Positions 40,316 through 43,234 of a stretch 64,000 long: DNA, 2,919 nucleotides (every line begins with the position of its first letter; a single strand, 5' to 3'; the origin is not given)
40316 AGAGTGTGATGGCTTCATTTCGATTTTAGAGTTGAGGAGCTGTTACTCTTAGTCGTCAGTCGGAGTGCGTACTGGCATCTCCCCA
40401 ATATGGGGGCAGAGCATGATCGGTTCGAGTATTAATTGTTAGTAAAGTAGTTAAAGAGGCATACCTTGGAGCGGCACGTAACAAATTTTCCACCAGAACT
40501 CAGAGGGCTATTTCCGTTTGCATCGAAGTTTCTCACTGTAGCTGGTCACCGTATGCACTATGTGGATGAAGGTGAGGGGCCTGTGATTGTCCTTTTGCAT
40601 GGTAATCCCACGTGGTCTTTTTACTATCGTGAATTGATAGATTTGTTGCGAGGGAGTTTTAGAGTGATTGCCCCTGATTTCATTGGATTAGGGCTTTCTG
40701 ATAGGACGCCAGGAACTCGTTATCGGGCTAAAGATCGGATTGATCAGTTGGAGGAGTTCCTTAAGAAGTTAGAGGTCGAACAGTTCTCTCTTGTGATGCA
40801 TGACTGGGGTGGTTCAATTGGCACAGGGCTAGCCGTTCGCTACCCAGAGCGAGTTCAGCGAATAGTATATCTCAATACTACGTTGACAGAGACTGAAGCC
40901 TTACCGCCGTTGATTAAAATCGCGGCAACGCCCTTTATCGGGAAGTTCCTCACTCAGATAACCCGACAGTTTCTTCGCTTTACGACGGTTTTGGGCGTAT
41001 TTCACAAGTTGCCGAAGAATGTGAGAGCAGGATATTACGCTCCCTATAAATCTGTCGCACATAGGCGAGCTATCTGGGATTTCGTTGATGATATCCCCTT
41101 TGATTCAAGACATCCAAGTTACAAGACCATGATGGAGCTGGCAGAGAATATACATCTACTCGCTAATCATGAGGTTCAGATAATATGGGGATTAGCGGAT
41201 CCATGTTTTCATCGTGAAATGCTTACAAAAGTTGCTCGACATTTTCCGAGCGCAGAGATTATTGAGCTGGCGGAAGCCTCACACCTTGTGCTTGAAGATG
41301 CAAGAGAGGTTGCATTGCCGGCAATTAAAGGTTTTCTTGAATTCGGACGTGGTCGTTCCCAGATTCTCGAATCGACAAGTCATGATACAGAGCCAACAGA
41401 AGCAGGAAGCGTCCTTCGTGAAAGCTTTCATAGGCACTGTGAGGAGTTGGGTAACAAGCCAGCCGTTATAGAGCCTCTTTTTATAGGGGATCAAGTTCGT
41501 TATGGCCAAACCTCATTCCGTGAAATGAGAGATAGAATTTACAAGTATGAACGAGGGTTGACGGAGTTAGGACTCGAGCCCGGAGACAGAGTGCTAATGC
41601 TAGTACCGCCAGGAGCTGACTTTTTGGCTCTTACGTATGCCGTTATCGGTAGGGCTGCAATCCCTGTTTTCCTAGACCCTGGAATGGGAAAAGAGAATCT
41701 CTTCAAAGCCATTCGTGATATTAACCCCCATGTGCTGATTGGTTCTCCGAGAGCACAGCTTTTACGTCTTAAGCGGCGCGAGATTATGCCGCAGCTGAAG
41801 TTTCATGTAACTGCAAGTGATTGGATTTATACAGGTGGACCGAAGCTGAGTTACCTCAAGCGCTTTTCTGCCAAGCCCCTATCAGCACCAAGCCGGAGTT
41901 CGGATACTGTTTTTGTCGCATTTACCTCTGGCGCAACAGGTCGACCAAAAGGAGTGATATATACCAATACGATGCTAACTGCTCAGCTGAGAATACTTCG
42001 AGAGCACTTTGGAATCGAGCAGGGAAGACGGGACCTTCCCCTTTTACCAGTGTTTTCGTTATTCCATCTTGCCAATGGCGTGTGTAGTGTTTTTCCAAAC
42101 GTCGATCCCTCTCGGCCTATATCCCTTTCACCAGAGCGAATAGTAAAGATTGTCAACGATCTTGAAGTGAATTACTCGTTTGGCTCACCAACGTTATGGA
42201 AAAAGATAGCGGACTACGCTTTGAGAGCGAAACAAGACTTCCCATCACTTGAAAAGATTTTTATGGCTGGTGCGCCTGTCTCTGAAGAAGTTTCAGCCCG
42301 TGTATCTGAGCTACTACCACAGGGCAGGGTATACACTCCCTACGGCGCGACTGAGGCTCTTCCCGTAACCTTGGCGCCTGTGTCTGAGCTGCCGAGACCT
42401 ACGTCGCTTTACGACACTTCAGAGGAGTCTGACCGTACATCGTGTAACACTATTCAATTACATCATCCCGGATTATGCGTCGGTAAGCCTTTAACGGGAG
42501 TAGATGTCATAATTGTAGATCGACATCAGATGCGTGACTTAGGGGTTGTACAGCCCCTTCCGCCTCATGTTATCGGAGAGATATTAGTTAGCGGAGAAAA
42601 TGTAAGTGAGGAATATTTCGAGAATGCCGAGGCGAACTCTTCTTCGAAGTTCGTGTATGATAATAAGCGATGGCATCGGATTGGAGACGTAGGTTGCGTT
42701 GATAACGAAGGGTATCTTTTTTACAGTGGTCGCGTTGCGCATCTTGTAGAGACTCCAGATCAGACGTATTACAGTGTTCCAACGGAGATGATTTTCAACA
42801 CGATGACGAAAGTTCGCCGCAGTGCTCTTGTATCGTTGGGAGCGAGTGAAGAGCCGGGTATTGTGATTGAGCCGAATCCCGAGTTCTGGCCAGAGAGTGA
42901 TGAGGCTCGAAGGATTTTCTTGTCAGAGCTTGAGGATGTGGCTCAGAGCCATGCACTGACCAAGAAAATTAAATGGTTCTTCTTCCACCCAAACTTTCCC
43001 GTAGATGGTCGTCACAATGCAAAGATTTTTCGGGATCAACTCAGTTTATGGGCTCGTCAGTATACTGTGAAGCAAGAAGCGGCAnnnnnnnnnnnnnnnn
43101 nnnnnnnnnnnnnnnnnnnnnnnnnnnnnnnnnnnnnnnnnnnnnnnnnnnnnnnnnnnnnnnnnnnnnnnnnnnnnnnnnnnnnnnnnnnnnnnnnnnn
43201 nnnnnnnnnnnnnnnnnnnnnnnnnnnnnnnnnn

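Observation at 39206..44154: Compact oleA-oleBC(fusion)-oleD head-to-head olefin / beta-lactone biosynthesis cluster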

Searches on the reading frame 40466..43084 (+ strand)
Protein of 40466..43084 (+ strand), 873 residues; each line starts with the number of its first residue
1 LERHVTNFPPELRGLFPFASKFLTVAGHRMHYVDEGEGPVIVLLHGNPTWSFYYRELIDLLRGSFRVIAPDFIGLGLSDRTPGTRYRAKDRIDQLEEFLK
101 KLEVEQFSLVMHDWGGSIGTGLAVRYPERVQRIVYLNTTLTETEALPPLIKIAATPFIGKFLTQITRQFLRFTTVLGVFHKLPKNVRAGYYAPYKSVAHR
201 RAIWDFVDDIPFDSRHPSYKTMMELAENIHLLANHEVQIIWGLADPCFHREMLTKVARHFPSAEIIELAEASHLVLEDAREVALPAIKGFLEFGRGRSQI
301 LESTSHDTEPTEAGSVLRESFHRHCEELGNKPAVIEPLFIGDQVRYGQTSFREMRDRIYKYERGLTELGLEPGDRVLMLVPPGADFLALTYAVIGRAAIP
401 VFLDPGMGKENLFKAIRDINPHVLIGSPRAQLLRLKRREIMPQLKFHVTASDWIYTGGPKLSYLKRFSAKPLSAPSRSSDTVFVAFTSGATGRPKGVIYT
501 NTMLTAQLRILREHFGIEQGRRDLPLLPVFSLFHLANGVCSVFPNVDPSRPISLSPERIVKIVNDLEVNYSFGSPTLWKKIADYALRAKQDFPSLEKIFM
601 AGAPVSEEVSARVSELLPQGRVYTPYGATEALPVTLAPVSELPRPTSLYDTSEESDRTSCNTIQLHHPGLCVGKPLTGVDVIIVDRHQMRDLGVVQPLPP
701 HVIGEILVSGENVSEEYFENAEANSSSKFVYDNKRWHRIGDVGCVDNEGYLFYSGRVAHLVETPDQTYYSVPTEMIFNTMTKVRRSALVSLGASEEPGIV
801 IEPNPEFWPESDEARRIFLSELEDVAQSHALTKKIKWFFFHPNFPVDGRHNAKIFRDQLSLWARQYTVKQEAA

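Call 5: search_protein_families(library=ncbifam, proteins=[window:40466-43084:+], max_evalue=0.001)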
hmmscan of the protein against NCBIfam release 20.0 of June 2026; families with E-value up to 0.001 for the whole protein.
window:40466-43084:+ (873 aa): 116 families (the best 25 are shown)
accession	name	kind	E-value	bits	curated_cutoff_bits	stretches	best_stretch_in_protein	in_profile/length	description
NF006754.0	PRK09274.1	equivalog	3.6e-143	477.7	478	1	332-867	22-551/555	fatty acid CoA ligase family protein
NF045785.1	OlefBLtnSynShew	equivalog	4.9e-106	355.3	850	1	343-864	32-552/552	olefin beta-lactone synthetase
NF045786.1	OlefBLtnSynXan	equivalog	1.1e-100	337.6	900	1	349-865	38-543/544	olefin beta-lactone synthetase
NF002873.0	PRK03204.1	equivalog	2.1e-47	161.8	466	1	13-284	9-278/286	haloalkane dehalogenase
NF002938.0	PRK03592.1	equivalog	2.8e-46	158.2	241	1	18-292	10-290/298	haloalkane dehalogenase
NF004837.0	PRK06187.1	subfamily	7.8e-45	153.1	476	1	345-790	33-455/531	long-chain-fatty-acid--CoA ligase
NF002043.0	PRK00870.1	subfamily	3.7e-38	131.7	265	1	16-282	17-289/302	haloalkane dehalogenase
TIGR01733.1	AA-adenyl-dom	subfamily_domain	8e-34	117.1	317.4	1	350-760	1-381/409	amino acid adenylation domain-containing protein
NF004114.0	PRK05605.1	equivalog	3.7e-27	94.9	766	2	477-793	219-505/575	long-chain-fatty-acid--CoA ligase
NF006181.0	PRK08314.1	subfamily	4.5e-26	91.2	705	1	348-763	49-458/563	long-chain-fatty-acid--CoA ligase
NF005801.1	PRK07656.1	equivalog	5.7e-26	91.2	657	1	348-790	26-436/500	FadD3 family acyl-CoA ligase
NF006182.0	PRK08316.1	subfamily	8.7e-26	90.5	663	1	347-791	35-451/523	fatty acyl-CoA synthetase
NF005702.0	PRK07514.1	subfamily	8.1e-25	87.1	558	1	348-791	29-434/506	malonyl-CoA synthase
NF009233.0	PRK12583.1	subfamily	1.3e-22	79.9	832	1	477-771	199-464/558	fatty acid CoA ligase family protein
NF005307.0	PRK06839.1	equivalog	2.2e-22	79.4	748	2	348-634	27-303/496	o-succinylbenzoate--CoA ligase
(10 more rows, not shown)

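Call 6: search_protein_families(library=pfam, proteins=[window:40466-43084:+], max_evalue=0.001)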
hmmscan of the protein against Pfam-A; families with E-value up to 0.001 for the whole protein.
window:40466-43084:+ (873 aa): 5 families
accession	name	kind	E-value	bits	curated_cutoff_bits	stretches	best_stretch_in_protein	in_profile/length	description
PF00501.34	AMP-binding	-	2.7e-50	171.7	29.9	1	321-718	1-384/384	AMP-binding enzyme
PF00561.26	Abhydrolase_1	-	9e-24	84.9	25.8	1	39-278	1-243/245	alpha/beta hydrolase fold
PF12697.13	Abhydrolase_6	-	1.1e-18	69.2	26.3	1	41-283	1-215/217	Alpha/beta hydrolase family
PF12146.15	Hydrolase_4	-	1.2e-07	31.7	27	1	40-278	6-237/239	Serine aminopeptidase, S33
PF10230.15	LIDHydrolase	-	4.5e-05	23.8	27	1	39-252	3-218/262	Lipid-droplet associated hydrolase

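Call 8: search_solved_structures(query=window:40466-43084:+, show_alignments=2)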
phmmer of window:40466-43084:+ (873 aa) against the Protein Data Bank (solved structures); distinct sequences matched with E-value up to 0.001: 428 (the best 60 are shown).
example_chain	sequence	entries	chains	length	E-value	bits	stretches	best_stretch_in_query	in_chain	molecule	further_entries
8ckp_D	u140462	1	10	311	1e-34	122.8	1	13-292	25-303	Alpha/beta fold hydrolase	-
8ooh_A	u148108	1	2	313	5.3e-34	120.5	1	13-292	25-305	Alpha/beta fold hydrolase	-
6y9g_A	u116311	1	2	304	6.4e-33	116.9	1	12-294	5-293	Ancestral haloalkane dehalogenase AncHLD5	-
8oe2_A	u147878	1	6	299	1.1e-30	109.5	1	15-281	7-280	Haloalkane dehalogenase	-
6zvu_A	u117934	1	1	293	1.6e-30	108.9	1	16-281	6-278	Haloalkane dehalogenase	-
5flk_A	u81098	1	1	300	1.7e-30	108.9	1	15-281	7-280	DHAA101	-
9r40_A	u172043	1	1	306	2.2e-30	108.5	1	8-281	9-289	Haloalkane dehalogenase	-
4kaj_A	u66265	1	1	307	2.4e-30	108.4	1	10-281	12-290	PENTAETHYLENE GLYCOL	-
6zvx_A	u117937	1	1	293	2.4e-30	108.4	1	16-281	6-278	Haloalkane dehalogenase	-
8sw8_AAA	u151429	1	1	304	2.6e-30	108.2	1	10-281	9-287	Haloalkane dehalogenase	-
6u32_A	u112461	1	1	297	2.8e-30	108.1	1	15-281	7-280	HaloTag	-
7oo4_A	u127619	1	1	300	2.8e-30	108.1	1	15-281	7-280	Haloalkane dehalogenase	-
7zba_A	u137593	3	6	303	2.9e-30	108.1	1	15-281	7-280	Haloalkane dehalogenase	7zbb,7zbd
4kaf_A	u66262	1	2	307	3.2e-30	107.9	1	10-281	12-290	Haloalkane dehalogenase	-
6ty7_A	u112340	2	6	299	4e-30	107.6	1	15-281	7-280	Haloalkane dehalogenase variant DhaA115 domain-swapped dimer type-1 | Haloalkane dehalogenase variant DhaA115 domain-swapped dimer type-2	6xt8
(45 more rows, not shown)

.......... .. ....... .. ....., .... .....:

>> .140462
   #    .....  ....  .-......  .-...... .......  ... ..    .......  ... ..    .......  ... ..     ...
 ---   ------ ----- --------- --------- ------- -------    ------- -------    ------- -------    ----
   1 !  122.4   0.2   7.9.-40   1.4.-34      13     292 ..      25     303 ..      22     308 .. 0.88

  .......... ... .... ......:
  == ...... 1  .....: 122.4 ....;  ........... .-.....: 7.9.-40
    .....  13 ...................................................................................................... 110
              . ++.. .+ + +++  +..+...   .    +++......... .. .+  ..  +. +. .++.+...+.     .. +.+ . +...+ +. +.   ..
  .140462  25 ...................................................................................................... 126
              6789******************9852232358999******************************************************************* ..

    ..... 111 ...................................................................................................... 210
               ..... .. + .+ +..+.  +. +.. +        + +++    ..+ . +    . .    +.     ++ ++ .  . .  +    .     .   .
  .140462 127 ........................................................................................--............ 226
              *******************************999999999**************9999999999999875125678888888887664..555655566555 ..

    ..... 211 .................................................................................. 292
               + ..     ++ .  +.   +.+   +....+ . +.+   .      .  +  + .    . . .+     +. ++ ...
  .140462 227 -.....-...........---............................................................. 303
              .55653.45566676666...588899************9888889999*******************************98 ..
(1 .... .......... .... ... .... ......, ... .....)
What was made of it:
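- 40466..41359 (+): OleB domain of the oleBC fusion (residues 1-298): haloalkane-dehalogenase-like alpha/beta hydrolase, predicted beta-lactone decarboxylase. The best solved relative is DhmeA (8CKP), a subfamily III dehalogenase, at E = 1e-34 (call 8).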

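Call 10: find_encoding_contigs(protein=window:40466-43084:+, flank=10000, max_places=6)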
Protein window:40466-43084:+ (873 aa): 2 contigs read that carry it; 2 places shown.
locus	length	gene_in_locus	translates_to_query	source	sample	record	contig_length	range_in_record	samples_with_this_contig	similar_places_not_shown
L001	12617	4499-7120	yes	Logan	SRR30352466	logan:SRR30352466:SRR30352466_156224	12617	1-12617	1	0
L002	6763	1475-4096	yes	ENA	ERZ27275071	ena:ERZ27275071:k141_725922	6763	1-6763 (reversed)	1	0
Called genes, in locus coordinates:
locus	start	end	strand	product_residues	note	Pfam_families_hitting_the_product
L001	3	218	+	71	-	?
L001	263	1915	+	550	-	PF16949:ABC_tran_2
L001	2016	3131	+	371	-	PF01636:APH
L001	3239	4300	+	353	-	PF08545:ACP_syn_III (faint), PF08541:ACP_syn_III_C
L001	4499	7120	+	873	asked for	PF00561:Abhydrolase_1, PF12146:Hydrolase_4, PF12697:Abhydrolase_6, PF00501:AMP-binding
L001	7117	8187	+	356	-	PF05368:NmrA, PF01073:3Beta_HSD, PF01370:Epimerase, PF02719:Polysacc_synt_2 (faint), PF13460:NAD_binding_10, PF16363:GDP_Man_Dehyd (weak), PF07993:NAD_binding_4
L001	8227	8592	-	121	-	PF07963:N_methyl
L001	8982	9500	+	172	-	PF00581:Rhodanese, PF11127:YgaP-like_TM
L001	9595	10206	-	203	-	PF00484:Pro_CA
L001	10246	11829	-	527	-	PF00916:Sulfate_transp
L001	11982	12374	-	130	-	PF01022:HTH_5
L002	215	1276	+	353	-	PF08545:ACP_syn_III (faint), PF08541:ACP_syn_III_C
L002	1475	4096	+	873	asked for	PF00561:Abhydrolase_1, PF12146:Hydrolase_4, PF12697:Abhydrolase_6, PF00501:AMP-binding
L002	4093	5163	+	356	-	PF05368:NmrA, PF01073:3Beta_HSD, PF01370:Epimerase, PF02719:Polysacc_synt_2 (faint), PF13460:NAD_binding_10, PF16363:GDP_Man_Dehyd (weak), PF07993:NAD_binding_4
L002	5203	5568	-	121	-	PF07963:N_methyl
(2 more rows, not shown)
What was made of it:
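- Checked: Independent gene calls on two metagenome contigs that carry the identical protein give the same three genes, the same lengths and the same 4-nt overlap (call 10).
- The identical fusion lies on two independent assemblies (call 10). The identical protein lies on two independent assemblies (call 10).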

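Call 12: find_homologous_proteins(query=window:40466-43084:+, max_evalue=1e-20)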
Query window:40466-43084:+ (873 aa): 1386 proteins with E <= 1e-20 among 8000 candidates; the best 120 are listed.
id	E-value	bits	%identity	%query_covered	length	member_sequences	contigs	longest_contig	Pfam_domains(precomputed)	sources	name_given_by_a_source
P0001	0.0e+0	2014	100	100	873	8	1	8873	PF12697.14,PF00501.35,PF00561.27,PF12146.16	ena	-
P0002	0.0e+0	1615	80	100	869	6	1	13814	PF12697.14,PF00501.35,PF00561.27,PF12146.16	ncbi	ncbi:MAG: fatty acid CoA ligase family protein [Bdellovibrionota bacterium]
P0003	0.0e+0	1351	67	99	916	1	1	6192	PF12697.14,PF00501.35,PF00561.27,PF12146.16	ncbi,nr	ncbi:MAG: alpha/beta fold hydrolase [Bdellovibrionales bacterium]|nr:alpha/beta fold hydrolase [Bdel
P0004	0.0e+0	1350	69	99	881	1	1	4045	PF12697.14,PF00501.35,PF00561.27,PF12146.16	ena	-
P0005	0.0e+0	1206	61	100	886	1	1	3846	PF12697.14,PF00501.35,PF00561.27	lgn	-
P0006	0.0e+0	1164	60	99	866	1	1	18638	PF12697.14,PF00501.35,PF00561.27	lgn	-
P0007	0.0e+0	1152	59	98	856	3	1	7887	PF12697.14,PF00501.35,PF00561.27,PF12146.16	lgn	-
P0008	0.0e+0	1150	59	98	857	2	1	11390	PF12697.14,PF00501.35,PF00561.27,PF12146.16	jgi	-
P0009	0.0e+0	1141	59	98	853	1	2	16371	PF12697.14,PF00501.35,PF00561.27,PF12146.16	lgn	-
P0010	0.0e+0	1124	57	98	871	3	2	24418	PF12697.14,PF00501.35,PF00561.27,PF12146.16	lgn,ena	-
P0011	0.0e+0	1123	57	97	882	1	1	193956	PF12697.14,PF00501.35,PF00561.27,PF12146.16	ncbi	-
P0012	0.0e+0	1116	64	87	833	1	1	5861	PF12697.14,PF00501.35,PF00561.27,PF12146.16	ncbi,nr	ncbi:alpha/beta fold hydrolase, partial [bacterium]|nr:alpha/beta fold hydrolase [bacterium]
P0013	0.0e+0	1074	57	98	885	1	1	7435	PF12697.14,PF00501.35,PF00561.27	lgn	-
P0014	0.0e+0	1060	55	97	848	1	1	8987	PF12697.14,PF00501.35,PF00561.27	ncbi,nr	ncbi:fatty acid CoA ligase family protein [Oligoflexia bacterium]|nr:fatty acid CoA ligase family pr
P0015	0.0e+0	1042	56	97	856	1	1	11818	PF12697.14,PF00501.35,PF00561.27,PF12146.16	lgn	-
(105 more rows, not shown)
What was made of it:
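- More than 120 clusters of fused proteins, 825-916 aa long, were found (call 12).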

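Call 22: find_related_loci(query=window:40466-43084:+, collection=genome_contigs, flank=8000)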
Query window:40466-43084:+ (873 aa) in genome_contigs; peptide patterns used: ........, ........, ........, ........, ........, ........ (x = any residue, [..] = any of these).
599 stretches matched a pattern; 421 encode a relative of the query (tblastn E <= 1e-3); the best 80 are kept; 80 distinct loci.
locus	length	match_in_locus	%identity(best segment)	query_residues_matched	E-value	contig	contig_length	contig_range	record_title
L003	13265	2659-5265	80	1-873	0e+0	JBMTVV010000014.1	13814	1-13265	MAG: Bdellovibrionota bacterium isolate LKB_V8_S20_100percent_par_LKB_V8_S20_metabat.10 NODE_2963_length_13814_cov_3.661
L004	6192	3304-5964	67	6-873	0e+0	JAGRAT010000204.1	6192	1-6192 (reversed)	MAG: Bdellovibrionales bacterium isolate HKST-UBA25 NODE_205_length_6192_cov_3.037776, whole genome shotgun sequence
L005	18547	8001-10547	60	15-873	0e+0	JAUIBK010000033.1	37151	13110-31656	MAG: bacterium isolate 6_bin.32 NODE_1172_length_37151_cov_1.165838, whole genome shotgun sequence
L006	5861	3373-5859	64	8-766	0e+0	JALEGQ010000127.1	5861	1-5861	MAG: bacterium isolate CC_bin8 k97_142266, whole genome shotgun sequence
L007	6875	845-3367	53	11-865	0e+0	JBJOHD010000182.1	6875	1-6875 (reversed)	MAG: Pseudomonadota bacterium isolate sharkriverslough_2019_sw_WHONDRS-S19S_0042_B_bin.30 scaffold_1081301, whole genome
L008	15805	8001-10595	50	15-873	0e+0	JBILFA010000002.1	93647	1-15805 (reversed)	MAG: Bdellovibrionota bacterium isolate ME2016-07-29_3300044622_group7_bin22 Rohwer_bin1192_scaffold_42_c1, whole genome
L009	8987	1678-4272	50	15-873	0e+0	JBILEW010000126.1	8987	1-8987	MAG: Bdellovibrionota bacterium isolate ME2016-07-29_3300044622_group7_bin183 Rohwer_bin1189_scaffold_10053_c1, whole ge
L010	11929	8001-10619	49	2-873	0e+0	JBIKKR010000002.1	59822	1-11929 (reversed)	MAG: Bdellovibrionota bacterium isolate ME2014-08-05_3300044627_group5_bin128 Rohwer_bin1184_scaffold_205_c1, whole geno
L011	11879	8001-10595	50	15-873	0e+0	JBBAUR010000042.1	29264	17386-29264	MAG: Bdellovibrionota bacterium isolate EUL_302 ctg42-EUL_302, whole genome shotgun sequence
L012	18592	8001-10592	50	15-873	0e+0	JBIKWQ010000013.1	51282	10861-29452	MAG: Bdellovibrionota bacterium isolate ME2015-09-13_3300035666_group6_bin39 Rohwer_bin1188_scaffold_362_c1, whole genom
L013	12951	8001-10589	50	15-873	0e+0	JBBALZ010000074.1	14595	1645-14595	MAG: Bdellovibrionota bacterium isolate EUL_076 ctg74-EUL_076, whole genome shotgun sequence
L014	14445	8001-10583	49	15-871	0e+0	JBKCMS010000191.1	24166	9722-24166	MAG: Pseudomonadota bacterium isolate samp_506_metabat2_168 samp_506_2431401, whole genome shotgun sequence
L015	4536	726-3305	49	15-873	0e+0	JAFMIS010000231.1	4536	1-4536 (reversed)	Bacterium isolate DEBay_Sum019D_L_G_100 NODE_25406_length_4536_cov_4.229859, whole genome shotgun sequence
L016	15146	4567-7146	49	15-873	0e+0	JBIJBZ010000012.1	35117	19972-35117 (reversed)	MAG: Bdellovibrionota bacterium isolate ME2006-08-10D11_3300044971_group2_bin88 Rohwer_bin1171_scaffold_411_c1, whole ge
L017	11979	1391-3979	49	15-873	0e+0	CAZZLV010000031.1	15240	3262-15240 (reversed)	MAG TPA_asm: uncultured Bdellovibrionales bacterium isolate SRP124364_co1_308 genome assembly, contig: NODE_4077_length_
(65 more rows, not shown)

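Call 36: search_protein_representatives(protein=window:40466-43084:+)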
Query: 873 residues. Proteins with E-value up to 0.001 (for the whole library): 79864; up to 1e-10: 16041; up to 1e-30: 1526. The best 150 are listed.
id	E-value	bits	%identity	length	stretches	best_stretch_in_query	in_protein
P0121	7.1e-265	897.6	53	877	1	16-865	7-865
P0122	1.1e-254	863.9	59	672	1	186-871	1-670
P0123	2.5e-237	806.4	47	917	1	15-864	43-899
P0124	1.2e-224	764.5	47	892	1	12-865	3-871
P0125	2.2e-213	727.2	45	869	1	17-865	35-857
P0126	6.8e-206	702.4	43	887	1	14-866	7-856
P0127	7.5e-206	702.3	44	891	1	8-863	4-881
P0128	2.0e-190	651.3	43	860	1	28-866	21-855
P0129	9.1e-179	612.7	42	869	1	30-863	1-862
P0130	2.0e-171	588.4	39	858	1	16-863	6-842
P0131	4.3e-168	577.4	37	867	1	13-865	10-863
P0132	2.0e-165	568.5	54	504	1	358-871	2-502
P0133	3.4e-164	564.5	38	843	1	11-865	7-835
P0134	1.2e-162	559.3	52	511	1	153-643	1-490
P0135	1.9e-144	499.2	36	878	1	13-864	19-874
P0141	5.2e-130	451.4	34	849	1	15-861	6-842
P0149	1.3e-99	350.8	32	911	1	28-865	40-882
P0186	1.7e-87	310.7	32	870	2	30-737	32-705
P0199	2.5e-85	303.6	31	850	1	30-865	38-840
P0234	3.9e-82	293.0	33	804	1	6-865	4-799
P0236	5.4e-82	292.5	31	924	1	39-867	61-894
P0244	2.9e-81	290.1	30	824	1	41-864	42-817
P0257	1.2e-80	288.0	32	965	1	36-865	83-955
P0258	1.4e-80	287.9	34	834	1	32-865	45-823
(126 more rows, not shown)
